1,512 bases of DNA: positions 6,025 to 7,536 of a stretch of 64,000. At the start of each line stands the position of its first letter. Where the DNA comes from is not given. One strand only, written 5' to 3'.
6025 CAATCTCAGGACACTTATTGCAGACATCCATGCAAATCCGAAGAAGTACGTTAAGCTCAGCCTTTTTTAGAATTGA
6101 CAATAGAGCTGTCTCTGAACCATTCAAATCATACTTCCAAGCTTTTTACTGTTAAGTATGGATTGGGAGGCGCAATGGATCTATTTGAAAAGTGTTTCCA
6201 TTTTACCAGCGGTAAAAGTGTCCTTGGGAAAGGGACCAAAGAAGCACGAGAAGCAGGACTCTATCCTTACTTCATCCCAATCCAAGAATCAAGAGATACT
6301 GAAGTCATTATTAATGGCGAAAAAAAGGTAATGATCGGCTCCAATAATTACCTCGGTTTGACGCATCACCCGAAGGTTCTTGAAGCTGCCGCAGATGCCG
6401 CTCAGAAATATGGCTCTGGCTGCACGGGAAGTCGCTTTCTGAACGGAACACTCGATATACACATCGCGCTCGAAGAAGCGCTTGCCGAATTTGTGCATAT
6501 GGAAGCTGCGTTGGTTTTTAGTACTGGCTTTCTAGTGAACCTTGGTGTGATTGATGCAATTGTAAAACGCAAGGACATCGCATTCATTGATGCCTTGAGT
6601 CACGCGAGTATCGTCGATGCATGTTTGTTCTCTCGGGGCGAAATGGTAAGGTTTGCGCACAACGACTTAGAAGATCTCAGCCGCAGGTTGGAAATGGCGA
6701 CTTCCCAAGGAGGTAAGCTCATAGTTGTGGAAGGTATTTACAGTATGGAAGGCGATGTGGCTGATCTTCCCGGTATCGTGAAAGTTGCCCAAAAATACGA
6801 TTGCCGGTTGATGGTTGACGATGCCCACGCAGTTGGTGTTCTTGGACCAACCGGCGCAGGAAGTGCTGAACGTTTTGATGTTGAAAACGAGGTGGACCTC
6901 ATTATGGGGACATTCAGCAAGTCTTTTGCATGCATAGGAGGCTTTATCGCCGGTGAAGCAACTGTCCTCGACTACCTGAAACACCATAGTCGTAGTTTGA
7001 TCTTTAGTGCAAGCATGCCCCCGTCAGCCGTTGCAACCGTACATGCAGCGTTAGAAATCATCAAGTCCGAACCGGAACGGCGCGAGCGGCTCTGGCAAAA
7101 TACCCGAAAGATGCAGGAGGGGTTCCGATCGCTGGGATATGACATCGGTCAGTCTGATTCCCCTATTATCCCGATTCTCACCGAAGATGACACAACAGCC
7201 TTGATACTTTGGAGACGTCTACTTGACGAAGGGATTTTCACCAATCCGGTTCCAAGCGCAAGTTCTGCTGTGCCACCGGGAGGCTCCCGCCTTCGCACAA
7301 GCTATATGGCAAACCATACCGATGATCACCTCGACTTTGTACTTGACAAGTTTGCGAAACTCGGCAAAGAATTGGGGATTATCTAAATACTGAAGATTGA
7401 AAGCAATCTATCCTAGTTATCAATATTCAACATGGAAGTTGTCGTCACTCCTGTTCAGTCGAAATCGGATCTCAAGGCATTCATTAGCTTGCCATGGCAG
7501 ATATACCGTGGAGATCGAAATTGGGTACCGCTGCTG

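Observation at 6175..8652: SPT-like alpha-oxoamine synthase immediately followed by a ~400-aa GNAT-fold acyltransferase, downstream of mlaFED: candidate bacterial sphingolipid (ceramide) module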

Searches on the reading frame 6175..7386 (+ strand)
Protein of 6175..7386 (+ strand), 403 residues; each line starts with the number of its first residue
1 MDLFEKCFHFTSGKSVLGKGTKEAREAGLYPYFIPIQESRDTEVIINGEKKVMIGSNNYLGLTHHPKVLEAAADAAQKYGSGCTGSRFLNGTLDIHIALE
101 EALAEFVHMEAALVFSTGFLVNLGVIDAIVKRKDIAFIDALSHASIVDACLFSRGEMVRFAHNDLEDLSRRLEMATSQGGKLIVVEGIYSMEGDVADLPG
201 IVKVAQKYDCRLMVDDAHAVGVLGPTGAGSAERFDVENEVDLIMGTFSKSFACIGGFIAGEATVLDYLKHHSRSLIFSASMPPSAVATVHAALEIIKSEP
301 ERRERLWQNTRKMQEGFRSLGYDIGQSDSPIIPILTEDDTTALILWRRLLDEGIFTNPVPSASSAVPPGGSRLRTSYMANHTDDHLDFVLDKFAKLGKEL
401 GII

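Call 5: search_protein_families(library=pfam, proteins=[window:6175-7386:+], max_evalue=0.01)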
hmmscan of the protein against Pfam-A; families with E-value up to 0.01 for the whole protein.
window:6175-7386:+ (403 aa): 3 families
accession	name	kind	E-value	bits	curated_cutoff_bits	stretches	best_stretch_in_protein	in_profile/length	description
PF00155.27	Aminotran_1_2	-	1.2e-62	212.7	19.7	1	50-392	2-360/361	Aminotransferase class I and II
PF01053.26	Cys_Met_Meta_PP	-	8e-06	25.1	27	1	83-223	44-181/381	Cys/Met metabolism PLP-dependent enzyme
PF01212.27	Beta_elim_lyase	-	0.00033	20.5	27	1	98-274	36-225/288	Beta-eliminating lyase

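Call 6: search_protein_families(library=ncbifam, proteins=[window:6175-7386:+], max_evalue=0.01)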
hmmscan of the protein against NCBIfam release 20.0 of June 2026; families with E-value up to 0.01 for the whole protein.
window:6175-7386:+ (403 aa): 26 families (the best 25 are shown)
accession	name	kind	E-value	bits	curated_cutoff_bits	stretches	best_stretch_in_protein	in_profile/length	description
NF047600.1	SerpalmtaseCFB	equivalog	2.2e-152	507.3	640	1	21-402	15-394/395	serine palmitoyltransferase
NF047599.1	SerpalmtaseBetaP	equivalog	5.2e-125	417.2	500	1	22-401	15-394/394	serine palmitoyltransferase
TIGR01825.1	gly_Cac_T_rel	subfamily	1.5e-116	389.3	535.4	1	22-403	6-385/385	BioF/Kbl family PLP-dependent acyltransferase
TIGR00858.1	bioF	equivalog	7.1e-115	383.6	426.45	1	36-393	8-364/365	8-amino-7-oxononanoate synthase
NF005394.0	PRK06939.1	equivalog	3e-112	375.2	460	1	17-403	9-397/397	glycine C-acetyltransferase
NF047603.1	SerpalmtaseAlphaP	equivalog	5.4e-102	341.4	670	1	40-403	36-399/399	serine palmitoyltransferase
TIGR01822.1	2am3keto_CoA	equivalog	7.8e-92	308.2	493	1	22-403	10-393/393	glycine C-acetyltransferase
TIGR01821.1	5aminolev_synth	equivalog_domain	2.2e-77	260.6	338.55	1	49-401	44-398/402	5-aminolevulinate synthase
NF005526.0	PRK07179.1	equivalog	9.7e-66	222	428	1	48-394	53-393/407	alpha-hydroxyketone-type quorum-sensing autoinducer synthase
NF004608.1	PRK05937.1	equivalog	1.4e-37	129.4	399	1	81-319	41-281/366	8-amino-7-oxononanoate synthase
NF005697.0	PRK07505.1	subfamily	2.7e-37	128.3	342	1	47-394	46-396/405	hypothetical protein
NF000586.1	PRK00011.1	subfamily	1.1e-06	27.7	335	1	52-324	20-297/404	serine hydroxymethyltransferase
TIGR03588.1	PseC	equivalog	8.2e-06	25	423.5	1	98-222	34-162/380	UDP-4-amino-4,6-dideoxy-N-acetyl-beta-L-altrosamine transaminase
NF006810.0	PRK09331.1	subfamily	2.4e-05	23.3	301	1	100-253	71-226/397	Sep-tRNA:Cys-tRNA synthetase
NF041364.1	GntC_guanitoxin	equivalog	4.1e-05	22.7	415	1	196-318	154-280/356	guanitoxin biosynthesis PLP-dependent (S)-gamma-hydroxy-L-arginine cyclodehydratase GntC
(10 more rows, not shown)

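Call 7: search_solved_structures(query=window:6175-7386:+, max_evalue=1e-20, show_alignments=1)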
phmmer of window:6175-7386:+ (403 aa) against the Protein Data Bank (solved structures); distinct sequences matched with E-value up to 1e-20: 50.
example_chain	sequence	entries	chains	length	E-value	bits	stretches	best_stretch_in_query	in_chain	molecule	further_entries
3a2b_A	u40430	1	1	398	6.1e-119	401.1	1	21-399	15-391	Serine palmitoyltransferase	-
8guh_A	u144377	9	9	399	6.1e-119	401.1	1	21-399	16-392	Serine palmitoyltransferase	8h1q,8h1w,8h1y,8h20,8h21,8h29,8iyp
2jgt_A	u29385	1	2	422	5.5e-91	309.1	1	30-403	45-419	SERINE PALMITOYLTRANSFERASE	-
2jg2_A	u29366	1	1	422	6.2e-91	308.9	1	31-403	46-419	SERINE PALMITOYLTRANSFERASE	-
2w8j_A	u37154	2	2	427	6.4e-91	308.9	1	31-403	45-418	SERINE PALMITOYLTRANSFERASE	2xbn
2w8t_A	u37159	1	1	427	8.7e-91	308.4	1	31-403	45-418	SERINE PALMITOYLTRANSFERASE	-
2w8v_A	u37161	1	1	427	1.2e-90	308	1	31-403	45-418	SERINE PALMITOYLTRANSFERASE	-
2w8u_A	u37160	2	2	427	1.2e-90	307.9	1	31-403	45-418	SERINE PALMITOYLTRANSFERASE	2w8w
2x8u_A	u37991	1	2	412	2.1e-90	307.1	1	31-403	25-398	SERINE PALMITOYLTRANSFERASE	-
4bmk_A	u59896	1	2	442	4.9e-90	306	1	31-403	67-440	SERINE PALMITOYLTRANSFERASE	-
8s1y_A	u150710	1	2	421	4.3e-83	283.1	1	26-403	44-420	8-amino-7-oxononanoate synthase/2-amino-3-ketobutyrate coenzyme A ligase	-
7poa_A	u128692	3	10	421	1.1e-82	281.7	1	26-403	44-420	8-amino-7-oxononanoate synthase/2-amino-3-ketobutyrate coenzyme A ligase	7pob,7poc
1fc4_A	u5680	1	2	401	1.4e-75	258.3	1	22-403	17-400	2-AMINO-3-KETOBUTYRATE CONENZYME A LIGASE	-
7v58_A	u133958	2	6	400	1.6e-72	248.3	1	22-403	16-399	2-amino-3-ketobutyrate coenzyme A ligase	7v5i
3tqx_A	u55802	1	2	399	2.3e-71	244.5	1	17-403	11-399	2-amino-3-ketobutyrate coenzyme A ligase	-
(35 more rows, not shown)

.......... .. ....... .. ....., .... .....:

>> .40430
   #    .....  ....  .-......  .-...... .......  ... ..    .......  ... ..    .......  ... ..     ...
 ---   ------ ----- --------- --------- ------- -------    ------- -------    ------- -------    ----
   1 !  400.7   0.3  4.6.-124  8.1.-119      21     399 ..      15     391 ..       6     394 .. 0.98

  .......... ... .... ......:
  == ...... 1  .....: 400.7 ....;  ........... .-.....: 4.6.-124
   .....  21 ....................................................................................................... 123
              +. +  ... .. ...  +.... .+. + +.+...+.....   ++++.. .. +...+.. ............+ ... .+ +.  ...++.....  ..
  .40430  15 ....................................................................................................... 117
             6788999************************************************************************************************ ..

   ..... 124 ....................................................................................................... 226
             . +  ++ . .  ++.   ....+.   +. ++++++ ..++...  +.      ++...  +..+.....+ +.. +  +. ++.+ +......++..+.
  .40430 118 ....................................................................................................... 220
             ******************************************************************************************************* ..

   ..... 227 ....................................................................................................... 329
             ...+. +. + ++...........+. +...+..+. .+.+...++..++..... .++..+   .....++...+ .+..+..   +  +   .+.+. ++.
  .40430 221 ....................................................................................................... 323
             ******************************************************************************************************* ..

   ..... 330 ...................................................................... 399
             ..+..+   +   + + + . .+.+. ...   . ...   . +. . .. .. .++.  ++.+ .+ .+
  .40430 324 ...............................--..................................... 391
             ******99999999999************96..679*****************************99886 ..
